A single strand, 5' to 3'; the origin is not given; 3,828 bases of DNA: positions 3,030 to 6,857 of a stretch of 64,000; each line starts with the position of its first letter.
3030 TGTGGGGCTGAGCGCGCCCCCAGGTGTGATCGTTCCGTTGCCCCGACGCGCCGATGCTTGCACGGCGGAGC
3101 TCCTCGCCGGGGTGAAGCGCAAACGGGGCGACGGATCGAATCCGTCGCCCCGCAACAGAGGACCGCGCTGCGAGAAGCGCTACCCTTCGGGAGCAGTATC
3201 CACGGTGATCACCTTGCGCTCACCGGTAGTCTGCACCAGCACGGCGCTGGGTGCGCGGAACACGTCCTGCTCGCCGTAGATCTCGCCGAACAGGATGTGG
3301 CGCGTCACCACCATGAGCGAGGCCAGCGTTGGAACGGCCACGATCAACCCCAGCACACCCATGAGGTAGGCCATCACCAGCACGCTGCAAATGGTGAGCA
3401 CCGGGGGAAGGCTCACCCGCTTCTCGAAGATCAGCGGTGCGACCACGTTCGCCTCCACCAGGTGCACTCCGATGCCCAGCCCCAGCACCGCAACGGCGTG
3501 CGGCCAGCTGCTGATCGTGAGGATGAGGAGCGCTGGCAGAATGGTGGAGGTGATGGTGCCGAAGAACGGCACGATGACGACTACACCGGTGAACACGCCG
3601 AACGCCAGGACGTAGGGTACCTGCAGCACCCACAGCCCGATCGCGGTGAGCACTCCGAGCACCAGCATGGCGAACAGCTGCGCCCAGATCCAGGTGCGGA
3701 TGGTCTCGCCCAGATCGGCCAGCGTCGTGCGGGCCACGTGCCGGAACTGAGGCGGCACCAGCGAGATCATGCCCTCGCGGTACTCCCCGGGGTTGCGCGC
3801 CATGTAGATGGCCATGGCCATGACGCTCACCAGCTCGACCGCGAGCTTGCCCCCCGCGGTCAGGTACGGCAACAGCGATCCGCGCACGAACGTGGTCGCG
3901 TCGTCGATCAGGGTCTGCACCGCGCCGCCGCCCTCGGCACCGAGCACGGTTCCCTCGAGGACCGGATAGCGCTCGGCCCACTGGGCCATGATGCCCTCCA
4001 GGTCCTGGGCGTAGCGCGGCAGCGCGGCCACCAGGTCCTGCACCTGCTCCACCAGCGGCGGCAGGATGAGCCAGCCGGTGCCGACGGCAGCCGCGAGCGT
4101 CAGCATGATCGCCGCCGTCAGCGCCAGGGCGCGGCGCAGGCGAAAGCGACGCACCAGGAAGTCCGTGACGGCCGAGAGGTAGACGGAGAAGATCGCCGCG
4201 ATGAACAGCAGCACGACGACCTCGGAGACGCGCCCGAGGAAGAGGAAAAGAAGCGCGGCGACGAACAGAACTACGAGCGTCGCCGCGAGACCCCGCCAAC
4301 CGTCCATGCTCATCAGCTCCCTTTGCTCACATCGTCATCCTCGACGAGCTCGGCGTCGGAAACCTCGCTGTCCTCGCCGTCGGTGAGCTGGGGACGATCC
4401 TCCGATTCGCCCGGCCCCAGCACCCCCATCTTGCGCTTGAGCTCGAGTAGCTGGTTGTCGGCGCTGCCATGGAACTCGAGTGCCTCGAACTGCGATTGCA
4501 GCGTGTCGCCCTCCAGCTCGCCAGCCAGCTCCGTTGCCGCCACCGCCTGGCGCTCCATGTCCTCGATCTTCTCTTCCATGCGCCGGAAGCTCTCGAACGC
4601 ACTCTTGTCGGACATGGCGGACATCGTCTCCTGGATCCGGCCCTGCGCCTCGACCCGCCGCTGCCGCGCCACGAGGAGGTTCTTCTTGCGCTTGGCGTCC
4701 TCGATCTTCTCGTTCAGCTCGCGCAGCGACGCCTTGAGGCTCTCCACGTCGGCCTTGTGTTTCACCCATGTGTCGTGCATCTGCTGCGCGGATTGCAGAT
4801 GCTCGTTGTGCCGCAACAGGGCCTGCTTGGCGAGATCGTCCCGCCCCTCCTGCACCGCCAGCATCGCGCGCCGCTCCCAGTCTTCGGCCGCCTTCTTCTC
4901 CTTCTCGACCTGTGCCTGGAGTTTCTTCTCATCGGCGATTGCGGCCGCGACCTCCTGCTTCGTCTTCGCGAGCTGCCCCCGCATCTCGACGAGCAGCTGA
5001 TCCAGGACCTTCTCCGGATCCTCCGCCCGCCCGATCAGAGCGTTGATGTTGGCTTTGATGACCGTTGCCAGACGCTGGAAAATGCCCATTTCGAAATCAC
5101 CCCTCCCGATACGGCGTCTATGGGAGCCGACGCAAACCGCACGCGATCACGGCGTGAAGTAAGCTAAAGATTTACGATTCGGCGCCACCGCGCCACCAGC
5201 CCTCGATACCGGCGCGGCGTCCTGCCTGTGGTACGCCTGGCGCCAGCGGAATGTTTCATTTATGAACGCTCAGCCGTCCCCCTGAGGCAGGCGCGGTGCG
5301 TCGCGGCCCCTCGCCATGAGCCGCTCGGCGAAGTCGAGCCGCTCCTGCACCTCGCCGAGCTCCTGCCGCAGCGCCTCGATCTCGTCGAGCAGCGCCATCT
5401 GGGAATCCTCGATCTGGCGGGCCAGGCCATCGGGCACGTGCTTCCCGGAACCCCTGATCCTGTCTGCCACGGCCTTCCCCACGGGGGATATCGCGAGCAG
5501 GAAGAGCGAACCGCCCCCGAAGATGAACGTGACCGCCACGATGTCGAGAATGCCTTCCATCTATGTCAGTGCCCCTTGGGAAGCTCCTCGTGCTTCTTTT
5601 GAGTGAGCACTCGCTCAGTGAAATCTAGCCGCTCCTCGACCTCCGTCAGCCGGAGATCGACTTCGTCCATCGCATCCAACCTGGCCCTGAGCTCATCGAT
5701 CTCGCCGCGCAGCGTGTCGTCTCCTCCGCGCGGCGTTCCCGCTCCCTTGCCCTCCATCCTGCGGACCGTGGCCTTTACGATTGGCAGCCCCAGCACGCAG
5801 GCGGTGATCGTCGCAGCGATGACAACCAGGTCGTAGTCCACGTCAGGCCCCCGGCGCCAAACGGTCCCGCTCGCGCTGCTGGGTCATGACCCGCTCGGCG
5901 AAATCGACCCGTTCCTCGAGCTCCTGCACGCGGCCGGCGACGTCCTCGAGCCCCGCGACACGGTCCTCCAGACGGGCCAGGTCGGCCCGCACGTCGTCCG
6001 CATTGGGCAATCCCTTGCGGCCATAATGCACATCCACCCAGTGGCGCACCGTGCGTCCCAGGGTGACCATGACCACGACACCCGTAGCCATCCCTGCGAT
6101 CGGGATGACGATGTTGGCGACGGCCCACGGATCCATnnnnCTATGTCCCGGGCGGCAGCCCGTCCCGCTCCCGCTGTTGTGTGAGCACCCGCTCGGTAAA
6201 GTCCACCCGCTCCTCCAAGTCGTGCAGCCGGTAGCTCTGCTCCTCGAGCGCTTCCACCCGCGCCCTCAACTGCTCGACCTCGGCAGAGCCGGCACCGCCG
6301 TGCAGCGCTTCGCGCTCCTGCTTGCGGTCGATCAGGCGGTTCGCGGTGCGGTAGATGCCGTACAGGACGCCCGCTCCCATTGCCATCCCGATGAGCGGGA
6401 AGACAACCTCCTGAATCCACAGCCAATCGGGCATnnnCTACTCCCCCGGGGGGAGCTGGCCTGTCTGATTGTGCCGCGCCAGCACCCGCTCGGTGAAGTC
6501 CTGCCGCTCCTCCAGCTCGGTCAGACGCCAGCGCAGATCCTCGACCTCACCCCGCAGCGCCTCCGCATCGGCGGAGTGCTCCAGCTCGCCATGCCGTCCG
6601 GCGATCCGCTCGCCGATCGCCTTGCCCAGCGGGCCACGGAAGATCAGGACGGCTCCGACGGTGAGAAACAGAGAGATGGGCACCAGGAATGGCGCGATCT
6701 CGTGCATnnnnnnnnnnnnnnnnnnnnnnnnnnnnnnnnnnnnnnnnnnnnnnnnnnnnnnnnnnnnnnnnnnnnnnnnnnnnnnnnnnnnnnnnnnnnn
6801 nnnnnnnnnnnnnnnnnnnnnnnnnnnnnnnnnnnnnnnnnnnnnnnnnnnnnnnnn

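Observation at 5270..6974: Six-fold tandem array of PspB-like mini-proteins immediately upstream of pspA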

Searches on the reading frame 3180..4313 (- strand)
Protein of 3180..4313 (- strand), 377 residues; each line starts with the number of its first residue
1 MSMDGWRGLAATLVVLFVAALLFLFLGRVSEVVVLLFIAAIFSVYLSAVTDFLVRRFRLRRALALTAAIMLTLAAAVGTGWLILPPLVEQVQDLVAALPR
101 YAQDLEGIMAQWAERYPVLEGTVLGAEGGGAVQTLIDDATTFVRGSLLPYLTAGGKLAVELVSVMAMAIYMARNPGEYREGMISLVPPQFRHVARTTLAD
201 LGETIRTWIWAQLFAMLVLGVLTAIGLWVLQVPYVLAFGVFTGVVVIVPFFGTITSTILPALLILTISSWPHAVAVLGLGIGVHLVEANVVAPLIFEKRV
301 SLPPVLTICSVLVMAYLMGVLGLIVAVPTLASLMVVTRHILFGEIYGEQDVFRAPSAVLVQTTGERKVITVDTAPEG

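Call 3: search_protein_families(library=pfam, max_evalue=10, proteins=[window:3180-4313:-])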
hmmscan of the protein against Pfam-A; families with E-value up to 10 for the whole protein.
window:3180-4313:- (377 aa): 1 family
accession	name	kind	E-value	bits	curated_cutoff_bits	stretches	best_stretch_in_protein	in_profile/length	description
PF01594.21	AI-2E_transport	-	2.2e-57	195.2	34.3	1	13-339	2-325/327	AI-2E family transporter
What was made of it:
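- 3180..4313 (-): AI-2E family transporter. Its start overlaps the pspA stop by 1 nt. It is co-conserved downstream of pspA in many related loci. PF01594 E=2.2e-57 (call 3).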

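Call 4: search_protein_families(library=ncbifam, max_evalue=10, proteins=[window:3180-4313:-])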
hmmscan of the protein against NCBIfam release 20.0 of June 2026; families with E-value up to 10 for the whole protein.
window:3180-4313:- (377 aa): 3 families
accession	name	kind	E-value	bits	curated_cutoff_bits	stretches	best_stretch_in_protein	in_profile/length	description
TIGR02872.1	spore_ytvI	equivalog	8.7e-19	68.1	198.15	1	13-327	3-326/341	sporulation integral membrane protein YtvI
NF045801.1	efflux_ABUW_0982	equivalog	3.6e-17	62.4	675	2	148-373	153-372/392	chloramphenicol efflux transporter CxpE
NF008930.0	PRK12287.1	subfamily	6.6e-05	22.7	318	1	15-329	14-317/344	AI-2E family transporter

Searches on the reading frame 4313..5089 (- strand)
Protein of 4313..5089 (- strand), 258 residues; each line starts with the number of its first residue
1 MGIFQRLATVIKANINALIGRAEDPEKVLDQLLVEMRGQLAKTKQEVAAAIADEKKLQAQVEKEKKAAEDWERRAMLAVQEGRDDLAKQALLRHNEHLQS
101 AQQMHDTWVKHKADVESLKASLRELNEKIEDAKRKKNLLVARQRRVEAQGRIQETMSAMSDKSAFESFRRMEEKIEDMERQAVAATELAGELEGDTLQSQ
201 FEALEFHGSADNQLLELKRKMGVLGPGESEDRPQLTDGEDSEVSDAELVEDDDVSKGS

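Call 3: search_protein_families(library=pfam, max_evalue=10, proteins=[window:4313-5089:-])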
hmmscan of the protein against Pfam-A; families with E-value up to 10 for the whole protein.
window:4313-5089:- (258 aa): 15 families
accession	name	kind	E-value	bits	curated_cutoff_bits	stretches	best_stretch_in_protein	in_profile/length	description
PF04012.17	PspA_IM30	-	1.3e-43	149.6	33.9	1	2-219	1-216/220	PspA/IM30 family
PF06419.17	COG6_N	-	0.0029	18.2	27.4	2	83-150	17-84/114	Conserved oligomeric complex COG6, N-terminal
PF05859.17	Mis12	-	0.078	13.1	25.7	1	25-186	33-189/231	Mis12 protein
PF01813.22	ATP-synt_D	-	0.2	11.9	25.7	1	12-139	27-161/196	ATP synthase subunit D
PF04382.18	SAB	-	0.72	10.5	27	1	98-135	2-40/50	SAB domain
PF14942.11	Muted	-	1.7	9.3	26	1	111-181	56-127/146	Organelle biogenesis, Muted-like protein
PF16925.10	TetR_C_13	-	1.9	9.3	27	1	164-216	45-97/109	Tetracyclin repressor-like, C-terminal domain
PF04977.20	DivIC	-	2.1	8.6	28.9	2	110-153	21-64/80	Septum formation initiator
PF09228.15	Prok-TraM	-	2.3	9.1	22.2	1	81-134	27-80/102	Prokaryotic Transcriptional repressor TraM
PF20667.3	Sec10_N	-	3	8.4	27.4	1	116-184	6-74/118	Exocyst complex component Sec10, N-terminal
PF01105.29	EMP24_GP25L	-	3.1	8.2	25.9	1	106-145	104-143/182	emp24/gp25L/p24 family/GOLD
PF06103.16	DUF948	-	3.9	8.2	37.2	0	30-68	32-70/89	Bacterial protein of unknown function (DUF948)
PF04102.17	SlyX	-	5.6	8.1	30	1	101-136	19-54/67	SlyX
PF11874.13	DUF3394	-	8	6.5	28.2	1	25-84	45-104/181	Domain of unknown function (DUF3394)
PF11559.13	ADIP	-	8.5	6.9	34.3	1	91-182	44-131/151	Afadin- and alpha -actinin-Binding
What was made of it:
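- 4313..5089 (-): pspA (258 aa, PspA/IM30 family, ESCRT-III-like membrane-remodelling protein) with an acidic C-terminal tail. PF04012 E=1.3e-43 (call 3).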

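Call 4: search_protein_families(library=ncbifam, max_evalue=10, proteins=[window:4313-5089:-])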
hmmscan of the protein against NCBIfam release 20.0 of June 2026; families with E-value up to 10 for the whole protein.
window:4313-5089:- (258 aa): 7 families
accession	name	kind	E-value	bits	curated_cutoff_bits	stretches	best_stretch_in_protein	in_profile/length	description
TIGR02977.1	phageshock_pspA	equivalog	7.1e-42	143.6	242.95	1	1-222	1-218/219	phage shock protein PspA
NF007974.0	PRK10698.1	equivalog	2.4e-24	86.2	336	1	1-221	1-217/222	phage shock protein PspA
NF045984.1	StressProtLiaH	equivalog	1.5e-22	80.4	380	1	3-201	2-200/225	stress responsive protein LiaH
TIGR04376.1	TIGR04376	hypoth_equivalog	0.0083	16.2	125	1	24-181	21-179/189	TIGR04376 family protein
TIGR01304.1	IMP_DH_rel_2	equivalog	0.16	11.2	342.1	1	13-67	73-128/365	GuaB3 family IMP dehydrogenase-related protein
NF053525.1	thylo_ssr2422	subfamily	1.5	9.3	38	1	99-134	19-51/77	ssr2422 family thylakoid membrane protein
TIGR01554.3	major_cap_HK97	equivalog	7.9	5.5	27.5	1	110-186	29-107/385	phage major capsid protein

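Call 67: find_related_loci(query=window:4316-5089:-, collection=genome_contigs, flank=6000)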
Query window:4316-5089:- (258 aa) in genome_contigs; peptide patterns used: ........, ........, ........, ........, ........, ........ (x = any residue, [..] = any of these).
599 stretches matched a pattern (row limit reached: there are more); 55 encode a relative of the query (tblastn E <= 1e-3); 55 distinct loci.
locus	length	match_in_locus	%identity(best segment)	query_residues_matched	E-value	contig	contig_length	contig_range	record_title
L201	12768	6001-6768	93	1-256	2e-155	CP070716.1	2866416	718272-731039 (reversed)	MAG: Gemmatimonadota bacterium isolate bin486 chromosome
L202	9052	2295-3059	92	1-256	1e-152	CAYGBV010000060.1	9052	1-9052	MAG TPA_asm: uncultured Gemmatimonadaceae bacterium isolate ERP108616_co1_411 genome assembly, contig: k119_1346810, who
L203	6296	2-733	93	12-255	7e-148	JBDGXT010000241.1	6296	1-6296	MAG: Gemmatimonadota bacterium isolate M3-30_Bin_181 M3-30_Bin_181_scaffold_181670, whole genome shotgun sequence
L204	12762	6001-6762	89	1-256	4e-146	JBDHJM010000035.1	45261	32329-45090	MAG: Gemmatimonadota bacterium isolate BHB10-26_Bin_197 BHB10-26_Bin_197_scaffold_6191, whole genome shotgun sequence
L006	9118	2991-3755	88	1-256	3e-145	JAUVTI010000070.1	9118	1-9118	MAG: Gemmatimonadales bacterium isolate CSMAG_762 CSMAG_762_k141_472802_length_9118_cov_8.0000, whole genome shotgun seq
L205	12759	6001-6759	83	1-253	9e-129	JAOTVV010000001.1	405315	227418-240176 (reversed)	MAG: Gemmatimonadota bacterium isolate 13_May_SF_Bin58 13_May_SF_Bin58_scaffold_5_c1, whole genome shotgun sequence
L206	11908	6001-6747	80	1-251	5e-128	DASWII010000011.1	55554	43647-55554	MAG TPA_asm: Gemmatimonadales bacterium isolate SMAG_U2865 k141_3349349, whole genome shotgun sequence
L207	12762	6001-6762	83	1-253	4e-127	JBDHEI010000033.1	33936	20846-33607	MAG: Gemmatimonadota bacterium isolate M8-44_Bin_155 M8-44_Bin_155_scaffold_1935, whole genome shotgun sequence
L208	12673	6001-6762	83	1-253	2e-126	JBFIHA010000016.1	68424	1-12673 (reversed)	MAG: Gemmatimonadales bacterium isolate Mix_sand11.2021.09.Z.113 k141_588060_length_68424_cov_14.5624, whole genome shot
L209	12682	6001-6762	82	1-253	2e-125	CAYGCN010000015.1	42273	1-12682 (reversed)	MAG TPA_asm: uncultured Gemmatimonadaceae bacterium isolate ERP108616_co2_93 genome assembly, contig: NODE_1015_length_4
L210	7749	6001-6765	75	1-253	1e-122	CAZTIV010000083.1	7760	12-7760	MAG TPA_asm: uncultured Gemmatimonadaceae bacterium isolate SRP217488_co1_129 genome assembly, contig: NODE_8786_length_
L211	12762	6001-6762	81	1-253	1e-122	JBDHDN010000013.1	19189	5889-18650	MAG: Gemmatimonadota bacterium isolate M8-32_Bin_256 M8-32_Bin_256_scaffold_7895, whole genome shotgun sequence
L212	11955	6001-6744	76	1-249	3e-120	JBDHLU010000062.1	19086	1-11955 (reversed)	MAG: Gemmatimonadota bacterium isolate AB_69_Bin_222 AB_69_Bin_222_scaffold_3160, whole genome shotgun sequence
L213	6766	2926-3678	69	1-251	1e-112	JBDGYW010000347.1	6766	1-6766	MAG: Gemmatimonadota bacterium isolate M3-38_Bin_161 M3-38_Bin_161_scaffold_73864, whole genome shotgun sequence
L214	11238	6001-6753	69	1-251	2e-112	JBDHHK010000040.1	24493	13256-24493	MAG: Gemmatimonadota bacterium isolate M8-62_Bin_191 M8-62_Bin_191_scaffold_6519, whole genome shotgun sequence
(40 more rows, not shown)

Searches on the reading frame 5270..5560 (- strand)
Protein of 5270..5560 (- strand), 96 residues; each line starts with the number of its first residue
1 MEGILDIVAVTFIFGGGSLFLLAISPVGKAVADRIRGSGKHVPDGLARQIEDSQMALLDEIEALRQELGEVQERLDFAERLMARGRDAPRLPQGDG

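Call 3: search_protein_families(library=pfam, max_evalue=10, proteins=[window:5270-5560:-])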
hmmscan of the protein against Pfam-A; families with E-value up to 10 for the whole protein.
window:5270-5560:- (96 aa): 2 families
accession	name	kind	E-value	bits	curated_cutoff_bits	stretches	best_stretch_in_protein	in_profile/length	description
PF05465.18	Halo_GVPC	-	0.011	16.4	22.4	1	56-73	3-20/32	Halobacterial gas vesicle protein C (GVPC) repeat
PF14712.11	Snapin_Pallidin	-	0.07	14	29.6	1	48-76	23-51/89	Snapin/Pallidin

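Call 4: search_protein_families(library=ncbifam, max_evalue=10, proteins=[window:5270-5560:-])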
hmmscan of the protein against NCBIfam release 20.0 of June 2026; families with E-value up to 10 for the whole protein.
window:5270-5560:- (96 aa): 2 families
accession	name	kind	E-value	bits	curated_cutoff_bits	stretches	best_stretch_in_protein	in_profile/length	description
NF006800.0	PRK09303.1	equivalog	0.063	12.2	342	1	50-83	123-156/383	histidine kinase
NF033684.1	suffix_2_RND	domain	0.067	13.2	40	1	8-38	35-65/69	transporter suffix domain-containing protein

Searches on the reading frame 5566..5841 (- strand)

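Call 3: search_protein_families(library=pfam, max_evalue=10, proteins=[window:5566-5841:-])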
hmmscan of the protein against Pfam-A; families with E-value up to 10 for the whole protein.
window:5566-5841:- (91 aa): 1 family
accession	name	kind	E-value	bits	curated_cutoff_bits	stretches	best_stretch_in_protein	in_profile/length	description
PF20975.2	DGCcoil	-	0.04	13.5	26.7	1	25-83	36-94/359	DGC-associated coil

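Call 4: search_protein_families(library=ncbifam, max_evalue=10, proteins=[window:5566-5841:-])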
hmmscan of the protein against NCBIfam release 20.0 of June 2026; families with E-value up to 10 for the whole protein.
window:5566-5841:- (91 aa): 3 families
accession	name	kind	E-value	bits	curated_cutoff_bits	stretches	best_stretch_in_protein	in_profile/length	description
TIGR01803.1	CM-like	subfamily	0.012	15.7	73.35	1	48-87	1-38/82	chorismate mutase family protein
TIGR01149.1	mtrG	equivalog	0.083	12.8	50.65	1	56-82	12-38/70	tetrahydromethanopterin S-methyltransferase subunit MtrG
TIGR01791.2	CM_archaeal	equivalog_domain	0.089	12.8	66.95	1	48-85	1-36/83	chorismate mutase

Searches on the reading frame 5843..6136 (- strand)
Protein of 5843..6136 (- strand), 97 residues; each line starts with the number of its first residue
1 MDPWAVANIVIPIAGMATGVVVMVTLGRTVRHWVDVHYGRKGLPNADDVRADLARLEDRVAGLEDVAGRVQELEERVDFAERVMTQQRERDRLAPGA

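Call 3: search_protein_families(library=pfam, max_evalue=10, proteins=[window:5843-6136:-])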
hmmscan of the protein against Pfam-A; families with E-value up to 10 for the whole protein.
window:5843-6136:- (97 aa): 1 family
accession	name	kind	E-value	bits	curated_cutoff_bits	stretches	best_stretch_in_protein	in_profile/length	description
PF20270.3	CATRA-C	-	0.0025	19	24.6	1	32-91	43-103/137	CASPASE and TPR Repeat-Associated C-terminal domain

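Call 4: search_protein_families(library=ncbifam, max_evalue=10, proteins=[window:5843-6136:-])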
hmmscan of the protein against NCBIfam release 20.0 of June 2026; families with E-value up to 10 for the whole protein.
window:5843-6136:- (97 aa): 3 families
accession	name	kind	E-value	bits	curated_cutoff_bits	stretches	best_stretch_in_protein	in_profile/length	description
NF040576.1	T2SS_GspM_XpsM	equivalog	0.0022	17.6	60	1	14-88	4-76/180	type II secretion system protein GspM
NF008830.0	PRK11877.1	equivalog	0.086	12.7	50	1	9-30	13-34/38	photosystem I reaction center subunit VIII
TIGR02976.1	phageshock_pspB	equivalog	0.59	10.5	51.7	1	57-86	38-67/75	envelope stress response membrane protein PspB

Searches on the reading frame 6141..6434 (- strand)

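Call 3: search_protein_families(library=pfam, max_evalue=10, proteins=[window:6141-6434:-])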
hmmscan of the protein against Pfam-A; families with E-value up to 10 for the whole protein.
window:6141-6434:- (97 aa): 5 families
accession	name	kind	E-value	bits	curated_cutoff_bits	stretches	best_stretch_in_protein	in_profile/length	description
PF01627.28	Hpt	-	0.0084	16.8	24.6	1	43-84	35-78/84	Hpt domain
PF08637.16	NCA2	-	0.096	12.3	20.6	1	8-57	157-204/289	ATP synthase regulation protein NCA2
PF19908.4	DUF6381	-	0.15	12.3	26.6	1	50-81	8-39/62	Family of unknown function (DUF6381)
PF05680.17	ATP-synt_E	-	0.2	12.2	22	1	18-47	17-45/83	ATP synthase E chain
PF04210.18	MtrG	-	1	9.7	27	1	63-86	12-35/64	Tetrahydromethanopterin S-methyltransferase, subunit G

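Call 4: search_protein_families(library=ncbifam, max_evalue=10, proteins=[window:6141-6434:-])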
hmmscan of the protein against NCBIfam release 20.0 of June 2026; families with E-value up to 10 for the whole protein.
window:6141-6434:- (97 aa): 4 families
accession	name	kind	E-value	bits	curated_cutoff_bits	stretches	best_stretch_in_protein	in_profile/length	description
NF009344.0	PRK12705.1-1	equivalog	0.086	11.4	831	1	36-89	135-183/572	hypothetical protein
TIGR02978.1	phageshock_pspC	equivalog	0.13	12.2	104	1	18-88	41-111/121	envelope stress response membrane protein PspC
TIGR01149.1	mtrG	equivalog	0.8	9.7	50.65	1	62-87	13-38/70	tetrahydromethanopterin S-methyltransferase subunit MtrG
TIGR02976.1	phageshock_pspB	equivalog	2.8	8.3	51.7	0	63-87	44-68/75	envelope stress response membrane protein PspB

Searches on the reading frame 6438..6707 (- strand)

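Call 3: search_protein_families(library=pfam, max_evalue=10, proteins=[window:6438-6707:-])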
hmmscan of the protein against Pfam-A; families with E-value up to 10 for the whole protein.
window:6438-6707:- (89 aa): 5 families
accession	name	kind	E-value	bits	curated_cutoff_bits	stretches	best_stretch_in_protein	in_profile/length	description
PF16331.10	TolA_bind_tri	-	0.026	15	30.1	1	46-69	32-55/76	TolA binding protein trimerisation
PF14077.11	WD40_alt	-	0.19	12.1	25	1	51-67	9-25/48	Alternative WD40 repeat motif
PF01166.23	TSC22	-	0.26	11.9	30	1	50-69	11-30/57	TSC-22/dip/bun family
PF08663.15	HalX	-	0.47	11.3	23.2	1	41-72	30-61/68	HalX domain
PF03597.20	FixS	-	0.94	9.7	23.1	1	7-23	5-21/44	Cytochrome oxidase maturation protein cbb3-type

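Call 4: search_protein_families(library=ncbifam, max_evalue=10, proteins=[window:6438-6707:-])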
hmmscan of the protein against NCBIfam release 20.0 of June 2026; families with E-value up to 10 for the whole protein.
window:6438-6707:- (89 aa): 0 families
